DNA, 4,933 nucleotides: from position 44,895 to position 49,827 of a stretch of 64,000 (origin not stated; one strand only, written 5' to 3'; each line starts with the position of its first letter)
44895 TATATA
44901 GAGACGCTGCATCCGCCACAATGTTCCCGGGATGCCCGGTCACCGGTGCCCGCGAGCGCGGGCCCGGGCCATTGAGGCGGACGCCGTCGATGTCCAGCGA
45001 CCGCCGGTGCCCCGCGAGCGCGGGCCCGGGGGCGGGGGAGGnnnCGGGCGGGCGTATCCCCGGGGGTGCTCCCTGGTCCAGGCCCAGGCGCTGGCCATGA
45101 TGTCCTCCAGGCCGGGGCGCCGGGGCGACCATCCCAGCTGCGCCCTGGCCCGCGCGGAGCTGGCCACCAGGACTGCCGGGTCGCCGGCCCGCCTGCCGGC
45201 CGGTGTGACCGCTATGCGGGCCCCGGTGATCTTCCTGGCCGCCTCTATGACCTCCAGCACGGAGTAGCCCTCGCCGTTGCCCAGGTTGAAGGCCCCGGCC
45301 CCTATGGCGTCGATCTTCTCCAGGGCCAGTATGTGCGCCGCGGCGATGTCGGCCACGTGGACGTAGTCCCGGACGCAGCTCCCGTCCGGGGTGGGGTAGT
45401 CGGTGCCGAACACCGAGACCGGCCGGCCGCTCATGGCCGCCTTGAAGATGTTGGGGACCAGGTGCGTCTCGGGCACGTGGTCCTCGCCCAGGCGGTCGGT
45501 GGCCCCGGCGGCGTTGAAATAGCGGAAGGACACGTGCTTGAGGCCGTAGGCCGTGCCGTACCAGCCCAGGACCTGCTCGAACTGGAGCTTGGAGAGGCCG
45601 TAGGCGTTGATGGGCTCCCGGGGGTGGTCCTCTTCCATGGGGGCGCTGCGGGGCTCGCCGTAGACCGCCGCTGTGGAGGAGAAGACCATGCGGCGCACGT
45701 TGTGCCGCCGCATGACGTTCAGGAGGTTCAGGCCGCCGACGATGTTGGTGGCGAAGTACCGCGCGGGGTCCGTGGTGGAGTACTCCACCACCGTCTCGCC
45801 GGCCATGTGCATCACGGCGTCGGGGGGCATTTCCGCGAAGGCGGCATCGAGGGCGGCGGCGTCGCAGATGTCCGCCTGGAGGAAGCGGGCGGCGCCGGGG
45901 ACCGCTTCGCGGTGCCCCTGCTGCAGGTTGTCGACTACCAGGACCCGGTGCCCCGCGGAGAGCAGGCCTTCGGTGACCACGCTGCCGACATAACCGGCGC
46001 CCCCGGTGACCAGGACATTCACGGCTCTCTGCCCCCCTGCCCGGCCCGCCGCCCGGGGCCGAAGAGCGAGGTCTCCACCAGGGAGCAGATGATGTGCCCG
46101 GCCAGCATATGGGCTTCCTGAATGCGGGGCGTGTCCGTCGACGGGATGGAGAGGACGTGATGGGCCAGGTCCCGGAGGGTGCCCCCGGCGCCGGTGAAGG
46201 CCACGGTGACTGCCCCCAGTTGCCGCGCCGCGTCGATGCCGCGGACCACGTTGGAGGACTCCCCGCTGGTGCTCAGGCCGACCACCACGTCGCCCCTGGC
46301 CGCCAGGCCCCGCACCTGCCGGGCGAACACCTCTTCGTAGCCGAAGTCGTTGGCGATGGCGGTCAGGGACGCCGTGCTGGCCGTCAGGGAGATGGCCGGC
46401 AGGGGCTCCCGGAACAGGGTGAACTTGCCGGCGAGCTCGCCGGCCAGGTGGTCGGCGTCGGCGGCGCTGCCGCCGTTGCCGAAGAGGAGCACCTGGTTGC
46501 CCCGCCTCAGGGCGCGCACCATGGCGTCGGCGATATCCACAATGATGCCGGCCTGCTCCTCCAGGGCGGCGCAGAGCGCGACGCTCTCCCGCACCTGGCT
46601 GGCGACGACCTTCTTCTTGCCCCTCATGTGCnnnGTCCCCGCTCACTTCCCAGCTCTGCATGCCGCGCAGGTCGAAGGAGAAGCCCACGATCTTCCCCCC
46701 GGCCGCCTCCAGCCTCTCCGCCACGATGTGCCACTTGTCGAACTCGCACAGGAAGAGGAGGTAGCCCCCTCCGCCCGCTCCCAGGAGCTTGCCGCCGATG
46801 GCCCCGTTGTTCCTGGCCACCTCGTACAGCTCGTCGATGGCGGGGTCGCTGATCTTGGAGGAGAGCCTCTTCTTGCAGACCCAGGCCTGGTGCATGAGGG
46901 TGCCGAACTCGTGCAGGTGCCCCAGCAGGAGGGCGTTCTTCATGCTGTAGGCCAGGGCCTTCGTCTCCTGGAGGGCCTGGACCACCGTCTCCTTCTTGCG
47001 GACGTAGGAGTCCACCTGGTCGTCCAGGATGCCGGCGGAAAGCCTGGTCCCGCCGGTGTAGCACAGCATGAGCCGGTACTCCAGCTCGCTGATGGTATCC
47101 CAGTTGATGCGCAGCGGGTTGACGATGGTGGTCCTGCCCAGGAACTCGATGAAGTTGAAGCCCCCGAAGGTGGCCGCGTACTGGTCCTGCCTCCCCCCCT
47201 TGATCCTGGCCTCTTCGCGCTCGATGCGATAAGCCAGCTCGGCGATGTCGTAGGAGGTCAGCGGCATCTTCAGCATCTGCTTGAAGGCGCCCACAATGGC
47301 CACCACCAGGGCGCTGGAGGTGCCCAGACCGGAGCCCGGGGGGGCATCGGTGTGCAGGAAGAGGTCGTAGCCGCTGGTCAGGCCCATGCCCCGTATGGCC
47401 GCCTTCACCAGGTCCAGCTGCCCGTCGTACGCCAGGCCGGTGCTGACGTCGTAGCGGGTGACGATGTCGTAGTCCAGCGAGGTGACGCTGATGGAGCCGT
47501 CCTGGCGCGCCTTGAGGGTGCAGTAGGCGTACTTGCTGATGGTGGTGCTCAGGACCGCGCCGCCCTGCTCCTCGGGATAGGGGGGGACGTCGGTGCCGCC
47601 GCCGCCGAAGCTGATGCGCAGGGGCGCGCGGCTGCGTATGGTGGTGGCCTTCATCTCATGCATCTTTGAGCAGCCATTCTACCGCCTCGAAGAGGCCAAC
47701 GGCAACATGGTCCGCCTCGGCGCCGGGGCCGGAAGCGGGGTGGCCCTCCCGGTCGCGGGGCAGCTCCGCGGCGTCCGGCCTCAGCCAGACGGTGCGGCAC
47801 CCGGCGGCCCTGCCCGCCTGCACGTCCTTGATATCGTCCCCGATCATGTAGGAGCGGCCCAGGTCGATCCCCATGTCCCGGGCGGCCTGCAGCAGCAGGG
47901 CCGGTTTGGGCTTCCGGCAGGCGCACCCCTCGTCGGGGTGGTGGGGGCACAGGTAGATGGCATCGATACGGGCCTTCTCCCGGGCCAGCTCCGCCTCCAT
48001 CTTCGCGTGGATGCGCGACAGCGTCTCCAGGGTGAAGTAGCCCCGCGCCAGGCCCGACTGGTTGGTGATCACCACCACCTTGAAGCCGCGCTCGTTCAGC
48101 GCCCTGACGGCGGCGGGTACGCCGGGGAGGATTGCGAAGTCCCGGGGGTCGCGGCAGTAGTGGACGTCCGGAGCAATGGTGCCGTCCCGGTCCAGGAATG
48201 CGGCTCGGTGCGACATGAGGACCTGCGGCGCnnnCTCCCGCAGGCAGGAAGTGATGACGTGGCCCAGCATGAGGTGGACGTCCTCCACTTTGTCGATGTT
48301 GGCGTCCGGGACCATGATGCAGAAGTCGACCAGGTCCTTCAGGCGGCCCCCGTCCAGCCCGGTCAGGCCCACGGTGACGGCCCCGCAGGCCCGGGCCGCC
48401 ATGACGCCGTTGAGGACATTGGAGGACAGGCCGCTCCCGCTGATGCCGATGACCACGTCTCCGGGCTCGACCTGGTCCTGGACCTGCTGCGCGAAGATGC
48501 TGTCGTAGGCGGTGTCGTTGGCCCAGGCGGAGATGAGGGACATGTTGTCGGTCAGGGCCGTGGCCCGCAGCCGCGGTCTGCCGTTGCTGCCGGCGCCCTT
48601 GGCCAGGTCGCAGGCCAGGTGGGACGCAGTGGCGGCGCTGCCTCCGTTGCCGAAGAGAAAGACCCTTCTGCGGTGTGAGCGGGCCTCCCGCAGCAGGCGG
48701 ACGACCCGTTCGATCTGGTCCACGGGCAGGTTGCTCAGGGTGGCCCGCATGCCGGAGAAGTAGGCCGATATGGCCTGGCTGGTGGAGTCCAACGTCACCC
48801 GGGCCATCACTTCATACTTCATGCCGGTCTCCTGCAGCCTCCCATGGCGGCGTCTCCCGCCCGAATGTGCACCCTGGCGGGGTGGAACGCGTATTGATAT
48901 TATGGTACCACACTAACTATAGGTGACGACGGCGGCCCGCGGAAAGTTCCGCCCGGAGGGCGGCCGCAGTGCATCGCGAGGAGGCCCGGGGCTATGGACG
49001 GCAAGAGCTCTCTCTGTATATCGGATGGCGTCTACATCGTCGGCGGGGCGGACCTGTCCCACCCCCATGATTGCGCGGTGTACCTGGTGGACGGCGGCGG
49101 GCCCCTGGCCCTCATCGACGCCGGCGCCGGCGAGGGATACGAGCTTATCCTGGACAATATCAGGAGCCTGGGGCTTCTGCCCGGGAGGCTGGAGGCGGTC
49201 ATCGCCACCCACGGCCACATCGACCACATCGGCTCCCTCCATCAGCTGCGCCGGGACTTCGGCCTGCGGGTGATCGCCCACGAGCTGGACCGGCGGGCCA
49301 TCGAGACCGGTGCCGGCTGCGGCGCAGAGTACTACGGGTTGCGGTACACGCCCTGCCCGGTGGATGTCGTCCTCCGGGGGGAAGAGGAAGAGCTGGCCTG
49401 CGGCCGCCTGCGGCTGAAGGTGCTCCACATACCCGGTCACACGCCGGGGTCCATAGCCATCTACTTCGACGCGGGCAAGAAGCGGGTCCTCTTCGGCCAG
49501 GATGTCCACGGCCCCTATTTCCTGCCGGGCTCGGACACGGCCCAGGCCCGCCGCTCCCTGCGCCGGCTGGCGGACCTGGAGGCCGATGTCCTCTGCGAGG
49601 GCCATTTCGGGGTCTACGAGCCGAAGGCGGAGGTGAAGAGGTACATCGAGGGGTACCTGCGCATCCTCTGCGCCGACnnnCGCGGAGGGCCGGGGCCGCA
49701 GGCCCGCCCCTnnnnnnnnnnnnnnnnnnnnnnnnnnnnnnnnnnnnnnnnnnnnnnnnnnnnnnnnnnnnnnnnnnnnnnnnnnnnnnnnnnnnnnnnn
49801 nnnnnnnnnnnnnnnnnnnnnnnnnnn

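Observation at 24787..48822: ~24-kb island encoding a polyprenyl-phosphate-sugar-dependent surface glycosylation system with candidate protein substrates embedded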

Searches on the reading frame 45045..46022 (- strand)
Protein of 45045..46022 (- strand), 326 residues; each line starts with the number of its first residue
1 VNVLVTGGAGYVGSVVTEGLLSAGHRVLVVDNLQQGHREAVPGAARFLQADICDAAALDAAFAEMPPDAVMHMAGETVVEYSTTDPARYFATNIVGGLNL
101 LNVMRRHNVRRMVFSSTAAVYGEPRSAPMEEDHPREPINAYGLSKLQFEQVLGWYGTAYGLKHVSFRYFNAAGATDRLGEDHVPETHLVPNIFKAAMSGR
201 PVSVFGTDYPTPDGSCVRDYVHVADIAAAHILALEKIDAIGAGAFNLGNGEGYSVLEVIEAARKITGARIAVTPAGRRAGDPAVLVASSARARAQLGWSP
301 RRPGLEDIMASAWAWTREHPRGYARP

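Call 5: search_protein_families(library=pfam, proteins=[window:45045-46022:-], max_evalue=0.01)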
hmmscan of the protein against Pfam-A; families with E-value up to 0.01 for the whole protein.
window:45045-46022:- (326 aa): 11 families
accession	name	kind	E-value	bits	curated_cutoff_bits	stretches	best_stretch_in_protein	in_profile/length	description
PF01370.27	Epimerase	-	4.5e-61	206.7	20.9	1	3-248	1-240/240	NAD dependent epimerase/dehydratase family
PF16363.11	GDP_Man_Dehyd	-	9.8e-52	176.9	27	1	4-301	1-322/332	GDP-mannose 4,6 dehydratase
PF04321.23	RmlD_sub_bind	-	3.5e-17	62.8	27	1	1-152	1-136/287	RmlD substrate binding domain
PF01073.25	3Beta_HSD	-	9.2e-16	58.1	22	1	4-150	1-155/280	3-beta hydroxysteroid dehydrogenase/isomerase family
PF02719.21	Polysacc_synt_2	-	7.2e-11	42.2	20.2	1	3-168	1-168/293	Polysaccharide biosynthesis protein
PF13460.12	NAD_binding_10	-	5.4e-10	39.9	27.2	1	7-152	1-131/184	NAD(P)H-binding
PF05368.20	NmrA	-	6.5e-06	26.4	27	1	3-118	5-108/298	NmrA-like family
PF08659.16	KR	-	7.8e-06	26.4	22.6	1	3-126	3-146/180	KR domain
PF07993.18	NAD_binding_4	-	3.1e-05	23.7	20.1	1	68-167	90-203/258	Male sterility protein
PF00106.31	adh_short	-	0.00092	19.2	26.6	1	2-102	2-117/195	short chain dehydrogenase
PF02254.24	TrkA_N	-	0.005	17.6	23.8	0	8-61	5-58/116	TrkA-N domain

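Call 22: search_protein_families(library=ncbifam, proteins=[window:45045-46022:-], max_evalue=0.00001)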
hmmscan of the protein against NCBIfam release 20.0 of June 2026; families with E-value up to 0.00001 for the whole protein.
window:45045-46022:- (326 aa): 28 families (the best 25 are shown)
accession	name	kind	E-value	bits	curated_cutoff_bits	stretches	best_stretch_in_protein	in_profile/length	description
TIGR01179.1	galE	equivalog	1.7e-113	378.9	262.3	1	2-322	1-331/332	UDP-glucose 4-epimerase GalE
NF007956.0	PRK10675.1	subfamily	1.2e-67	228.5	394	1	1-324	1-337/338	UDP-glucose 4-epimerase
TIGR01181.1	dTDP_gluc_dehyt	equivalog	1.2e-37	129.7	365.1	1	3-319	2-314/321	dTDP-glucose 4,6-dehydratase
TIGR02197.1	heptose_epim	equivalog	4.6e-33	114.7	274.6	1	3-267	1-261/316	ADP-glyceromanno-heptose 6-epimerase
TIGR04180.1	EDH_00030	hypoth_equivalog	1.1e-29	103.4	475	1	3-301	1-295/297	NAD-dependent 4,6-dehydratase LegB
NF007490.0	PRK10084.1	subfamily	1.5e-24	86.7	649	1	1-261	1-272/361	dTDP-glucose 4,6-dehydratase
NF007582.0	PRK10217.1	equivalog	1.9e-24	86.5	698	1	2-262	3-266/355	dTDP-glucose 4,6-dehydratase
TIGR02622.1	CDP_4_6_dhtase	equivalog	4.6e-22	78.6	278.45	1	2-317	6-331/352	CDP-glucose 4,6-dehydratase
NF042422.1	oxyalk_red_OleD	equivalog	8.4e-19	68.1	580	1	1-122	1-115/329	2-alkyl-3-oxoalkanoate reductase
TIGR03466.1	HpnA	hypoth_equivalog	1.1e-17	63.9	367.65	1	1-152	1-152/327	hopanoid-associated sugar epimerase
NF042423.1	oxyalk_red_Shew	equivalog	4.6e-17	62.1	580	1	2-254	10-245/331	2-alkyl-3-oxoalkanoate reductase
NF008360.0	PRK11150.1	equivalog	4.9e-17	62.1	452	1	3-263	2-251/310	ADP-glyceromanno-heptose 6-epimerase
NF047922.1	GDPFucSynFcl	equivalog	3.6e-16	59.5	500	1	24-317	9-302/308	GDP-L-fucose synthase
TIGR01214.1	rmlD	equivalog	1.1e-15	57.5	224.05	1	3-152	2-135/285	dTDP-4-dehydrorhamnose reductase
NF011728.1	PRK15181.1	equivalog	1.8e-14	53.5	760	1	3-238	18-253/348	Vi polysaccharide biosynthesis UDP-N-acetylglucosaminuronic acid C-4 epimerase TviC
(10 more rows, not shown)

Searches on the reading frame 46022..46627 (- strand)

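Call 5: search_protein_families(library=pfam, proteins=[window:46022-46627:-], max_evalue=0.01)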
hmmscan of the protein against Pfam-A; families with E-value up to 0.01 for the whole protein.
window:46022-46627:- (202 aa): 2 families
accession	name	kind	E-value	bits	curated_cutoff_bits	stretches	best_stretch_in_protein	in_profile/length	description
PF13580.11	SIS_2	-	1.1e-24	87.5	27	1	17-146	8-138/138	SIS domain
PF01380.27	SIS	-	2e-08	34.6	25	1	87-166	29-109/131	SIS domain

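Call 22: search_protein_families(library=ncbifam, proteins=[window:46022-46627:-], max_evalue=0.00001)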
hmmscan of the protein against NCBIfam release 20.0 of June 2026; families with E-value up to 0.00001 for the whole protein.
window:46022-46627:- (202 aa): 9 families
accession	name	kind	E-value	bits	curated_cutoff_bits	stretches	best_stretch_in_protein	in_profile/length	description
NF010546.0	PRK13936.1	equivalog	1e-50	172.2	276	1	7-190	6-194/197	phosphoheptose isomerase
TIGR00441.1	gmhA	equivalog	5.9e-49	166.1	209.45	1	36-185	4-154/154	D-sedoheptulose 7-phosphate isomerase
NF010547.0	PRK13938.1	equivalog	1.4e-41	142.3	320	1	31-191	33-194/196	D-sedoheptulose 7-phosphate isomerase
NF008138.0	PRK10886.1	equivalog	1.5e-34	119.5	352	1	19-189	17-191/196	DnaA initiator-associating protein DiaA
NF001628.0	PRK00414.1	equivalog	1.4e-33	116.1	265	1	27-187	28-189/192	D-sedoheptulose 7-phosphate isomerase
NF003915.0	PRK05441.1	subfamily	1.8e-08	33.8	168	1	6-146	25-166/300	N-acetylmuramic acid 6-phosphate etherase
NF009222.0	PRK12570.1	subfamily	6.4e-08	31.8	255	1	14-146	40-173/307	N-acetylmuramic acid 6-phosphate etherase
NF008458.0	PRK11337.1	equivalog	2.3e-07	30.1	378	0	108-169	185-247/293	MurR/RpiR family transcriptional regulator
NF002805.0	PRK02947.1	subfamily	7.3e-07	28.6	135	1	18-146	14-142/247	sugar isomerase domain-containing protein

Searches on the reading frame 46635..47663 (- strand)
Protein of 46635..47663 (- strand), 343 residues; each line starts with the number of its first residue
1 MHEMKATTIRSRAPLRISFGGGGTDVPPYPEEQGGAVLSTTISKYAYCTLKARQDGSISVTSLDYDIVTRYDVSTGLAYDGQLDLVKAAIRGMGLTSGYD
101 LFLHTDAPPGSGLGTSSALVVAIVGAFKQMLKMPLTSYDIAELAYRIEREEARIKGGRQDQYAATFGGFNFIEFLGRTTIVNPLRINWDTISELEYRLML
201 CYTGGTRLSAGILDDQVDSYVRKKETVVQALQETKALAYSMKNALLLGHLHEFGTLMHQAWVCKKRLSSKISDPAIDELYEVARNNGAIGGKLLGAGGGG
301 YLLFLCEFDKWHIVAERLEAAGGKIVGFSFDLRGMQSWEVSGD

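Call 5: search_protein_families(library=pfam, proteins=[window:46635-47663:-], max_evalue=0.01)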
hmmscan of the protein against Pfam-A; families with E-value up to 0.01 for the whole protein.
window:46635-47663:- (343 aa): 2 families
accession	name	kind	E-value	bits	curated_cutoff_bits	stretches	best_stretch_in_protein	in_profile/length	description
PF00288.32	GHMP_kinases_N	-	7.6e-19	68.2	22.3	1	86-168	3-87/87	GHMP kinases N terminal domain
PF08544.19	GHMP_kinases_C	-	1.7e-10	41.6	21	1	244-320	4-81/85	GHMP kinases C terminal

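Call 22: search_protein_families(library=ncbifam, proteins=[window:46635-47663:-], max_evalue=0.00001)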
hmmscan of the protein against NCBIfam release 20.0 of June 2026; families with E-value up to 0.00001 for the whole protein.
window:46635-47663:- (343 aa): 12 families
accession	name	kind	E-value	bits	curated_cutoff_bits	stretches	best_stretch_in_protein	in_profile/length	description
NF049969.1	GlMnHpPKinHddA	equivalog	7.3e-90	301.8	600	1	8-340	2-338/338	D-glycero-D-manno-heptose 7-phosphate kinase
NF009948.0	PRK13412.1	equivalog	8e-39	133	721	1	95-305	723-934/974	bifunctional fucokinase/fucose-1-phosphate guanylyltransferase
TIGR00549.1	mevalon_kin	equivalog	3.2e-23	82.6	163.05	1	38-305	20-276/276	mevalonate kinase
NF003036.0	PRK03926.1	equivalog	2.1e-21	76.3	403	1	96-326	73-287/302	mevalonate kinase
NF003006.0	PRK03817.1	equivalog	3.6e-16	59.1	443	1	12-178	5-167/352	galactokinase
NF003705.0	PRK05322.1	equivalog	1.4e-14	53.7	385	1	33-169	38-183/388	galactokinase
TIGR00131.1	gal_kin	equivalog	4.9e-14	52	226.65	1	8-168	17-180/388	galactokinase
NF003472.0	PRK05101.1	equivalog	3.6e-13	49.2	499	1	9-167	21-181/382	galactokinase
NF001816.0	PRK00555.1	equivalog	4.4e-10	39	509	1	8-169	2-162/363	galactokinase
TIGR00191.1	thrB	equivalog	2.8e-08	33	168.25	1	90-296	71-257/304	homoserine kinase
TIGR01920.1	Shik_kin_archae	equivalog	4.3e-08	32.8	126.85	1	84-171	55-143/266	shikimate kinase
NF002288.1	PRK01212.1-4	equivalog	1.2e-06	27.8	194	1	87-297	65-258/303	homoserine kinase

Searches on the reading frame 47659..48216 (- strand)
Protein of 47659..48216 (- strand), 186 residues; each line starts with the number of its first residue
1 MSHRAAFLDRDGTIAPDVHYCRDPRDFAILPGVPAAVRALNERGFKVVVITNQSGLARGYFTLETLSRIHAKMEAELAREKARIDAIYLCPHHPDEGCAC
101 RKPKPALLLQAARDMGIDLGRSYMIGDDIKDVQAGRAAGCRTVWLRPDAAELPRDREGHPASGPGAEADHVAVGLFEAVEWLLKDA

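Call 5: search_protein_families(library=pfam, proteins=[window:47659-48216:-], max_evalue=0.01)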
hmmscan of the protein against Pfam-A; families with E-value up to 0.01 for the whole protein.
window:47659-48216:- (186 aa): 7 families
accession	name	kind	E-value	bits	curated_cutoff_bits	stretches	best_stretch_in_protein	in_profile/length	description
PF00702.32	Hydrolase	-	2.9e-14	54.3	26.4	1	29-139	99-191/191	haloacid dehalogenase-like hydrolase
PF13242.12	Hydrolase_like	-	3.3e-13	49.8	22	1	100-149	2-52/75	HAD-hyrolase-like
PF13419.12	HAD_2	-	1e-09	39.2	23.8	1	101-144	134-177/178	Haloacid dehalogenase-like hydrolase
PF08645.17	PNK3P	-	4.8e-07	30.1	22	1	9-128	6-126/161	Polynucleotide kinase 3 phosphatase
PF12710.13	HAD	-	3.4e-05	24.8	27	1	28-135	84-188/189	haloacid dehalogenase-like hydrolase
PF13344.12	Hydrolase_6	-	0.00014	22.3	27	1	7-59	2-45/101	Haloacid dehalogenase-like hydrolase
PF07364.17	DUF1485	-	0.0047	16.7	22.8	1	34-92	47-104/290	Metallopeptidase family M81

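Call 22: search_protein_families(library=ncbifam, proteins=[window:47659-48216:-], max_evalue=0.00001)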
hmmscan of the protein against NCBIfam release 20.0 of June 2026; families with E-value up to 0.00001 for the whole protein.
window:47659-48216:- (186 aa): 21 families
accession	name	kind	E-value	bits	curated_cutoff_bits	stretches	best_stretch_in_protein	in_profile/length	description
NF006506.0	PRK08942.1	equivalog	1.1e-52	178.2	178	1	3-145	3-146/182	D-glycero-beta-D-manno-heptose 1,7-bisphosphate 7-phosphatase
TIGR01656.1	Histidinol-ppas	subfamily_domain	5.1e-44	149.8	84.15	1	5-145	2-145/149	histidinol-phosphate phosphatase domain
TIGR00213.1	GmhB_yaeD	subfamily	9e-41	139.5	149.6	1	4-142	2-146/176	D-glycero-beta-D-manno-heptose 1,7-bisphosphate 7-phosphatase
TIGR01662.1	HAD-SF-IIIA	subfamily_domain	6.3e-37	126.8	44.6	1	4-147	1-140/141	HAD-IIIA family hydrolase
NF050049.1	HBPPhtaseGmhB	domain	8.2e-34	116.9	250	1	1-145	1-143/171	D-glycero-alpha-D-manno-heptose-1,7-bisphosphate 7-phosphatase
NF005264.0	PRK06769.1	equivalog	1.2e-31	109.8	217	1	3-184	4-173/175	HAD-IIIA family hydrolase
NF003937.0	PRK05446.1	equivalog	4e-23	82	443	1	1-148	1-151/355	bifunctional histidinol-phosphatase/imidazoleglycerol-phosphate dehydratase HisB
TIGR01261.1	hisB_Nterm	equivalog_domain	6.8e-22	77.7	140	1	5-146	3-147/161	histidinol-phosphatase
TIGR01449.2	PGP_bact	equivalog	8.2e-12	45.1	180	1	99-146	138-185/213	phosphoglycolate phosphatase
NF009695.0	PRK13222.1-2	equivalog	3e-10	40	225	1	99-144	147-192/226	phosphoglycolate phosphatase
TIGR01460.1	HAD-SF-IIA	subfamily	1e-09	38.5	100.15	0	102-146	197-244/246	HAD-IIA family hydrolase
NF009696.0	PRK13222.1-3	equivalog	3.7e-09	36.6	359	1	82-145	127-186/223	N-acetylmuramic acid 6-phosphate phosphatase MupP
TIGR01454.1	AHBA_synth_RP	hypoth_equivalog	1.1e-07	31.7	246.65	1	98-153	127-185/205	AHBA synthesis associated protein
TIGR01663.1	PNK-3'Pase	equivalog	4.4e-07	28.7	502.8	1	8-66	169-231/520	bifunctional polynucleotide phosphatase/kinase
TIGR02253.1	CTE7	subfamily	4.7e-07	29.8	169.75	0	98-146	146-195/221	TIGR02253 family HAD-type hydrolase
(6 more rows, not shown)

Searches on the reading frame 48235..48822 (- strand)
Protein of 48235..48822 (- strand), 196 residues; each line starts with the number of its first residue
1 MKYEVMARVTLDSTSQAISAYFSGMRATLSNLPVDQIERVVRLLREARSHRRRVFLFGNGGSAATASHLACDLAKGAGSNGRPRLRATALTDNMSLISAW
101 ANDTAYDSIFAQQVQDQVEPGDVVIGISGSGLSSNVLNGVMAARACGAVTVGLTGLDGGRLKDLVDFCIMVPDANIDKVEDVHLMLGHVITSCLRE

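Call 5: search_protein_families(library=pfam, proteins=[window:48235-48822:-], max_evalue=0.01)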
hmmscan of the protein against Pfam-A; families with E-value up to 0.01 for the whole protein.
window:48235-48822:- (196 aa): 2 families
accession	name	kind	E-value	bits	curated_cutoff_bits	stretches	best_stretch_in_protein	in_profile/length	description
PF13580.11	SIS_2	-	1.5e-20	74.1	27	1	21-155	2-138/138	SIS domain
PF01380.27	SIS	-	1.5e-07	31.7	25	1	101-176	34-109/131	SIS domain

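Call 22: search_protein_families(library=ncbifam, proteins=[window:48235-48822:-], max_evalue=0.00001)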
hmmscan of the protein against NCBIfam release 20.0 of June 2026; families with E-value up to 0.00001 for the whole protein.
window:48235-48822:- (196 aa): 10 families
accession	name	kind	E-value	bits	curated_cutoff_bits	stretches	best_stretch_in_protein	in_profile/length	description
TIGR00441.1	gmhA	equivalog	1.6e-35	122.5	209.45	1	42-194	2-153/154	D-sedoheptulose 7-phosphate isomerase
NF010546.0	PRK13936.1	equivalog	4.3e-31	108.2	276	1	34-193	26-187/197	phosphoheptose isomerase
NF010547.0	PRK13938.1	equivalog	4.9e-29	101.4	320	1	51-191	45-184/196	D-sedoheptulose 7-phosphate isomerase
NF001628.0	PRK00414.1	equivalog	2.1e-27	96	265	1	33-191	26-183/192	D-sedoheptulose 7-phosphate isomerase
NF008138.0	PRK10886.1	equivalog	3.6e-19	69.2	352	1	32-185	23-177/196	DnaA initiator-associating protein DiaA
NF008458.0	PRK11337.1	equivalog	8.4e-08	31.5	378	0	119-172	187-240/293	MurR/RpiR family transcriptional regulator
TIGR03127.2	RuMP_HxlB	equivalog_domain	5.8e-07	29.6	160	0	114-178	66-130/178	6-phospho-3-hexuloisomerase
NF040776.2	AlsR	equivalog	1.1e-06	27.7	400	0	114-173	170-229/279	transcriptional repressor AlsR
NF003915.0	PRK05441.1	subfamily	1.6e-06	27.4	168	1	111-171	121-182/300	N-acetylmuramic acid 6-phosphate etherase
NF002805.0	PRK02947.1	subfamily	3.5e-06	26.3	135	1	17-156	3-143/247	sugar isomerase domain-containing protein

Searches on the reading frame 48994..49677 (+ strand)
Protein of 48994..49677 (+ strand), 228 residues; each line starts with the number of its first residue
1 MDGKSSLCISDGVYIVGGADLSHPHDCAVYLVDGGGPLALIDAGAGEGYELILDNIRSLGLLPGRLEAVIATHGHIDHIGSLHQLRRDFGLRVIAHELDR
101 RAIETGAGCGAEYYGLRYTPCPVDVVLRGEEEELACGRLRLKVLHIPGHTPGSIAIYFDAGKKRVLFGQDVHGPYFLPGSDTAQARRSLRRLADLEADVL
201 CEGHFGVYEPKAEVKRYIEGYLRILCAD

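Call 6: search_protein_families(library=pfam, proteins=[window:48994-49677:+], max_evalue=0.001)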
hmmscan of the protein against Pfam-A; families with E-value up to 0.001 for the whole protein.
window:48994-49677:+ (228 aa): 3 families
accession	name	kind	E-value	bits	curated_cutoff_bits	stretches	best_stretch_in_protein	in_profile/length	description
PF00753.33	Lactamase_B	-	3.8e-29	102.5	22.7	1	26-204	5-196/196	Metallo-beta-lactamase superfamily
PF12706.13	Lactamase_B_2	-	5.8e-06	26.5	27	1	40-171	4-143/200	Beta-lactamase superfamily domain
PF19583.5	ODP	-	7e-06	26.5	27.2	1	26-176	2-141/194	ODP family beta lactamase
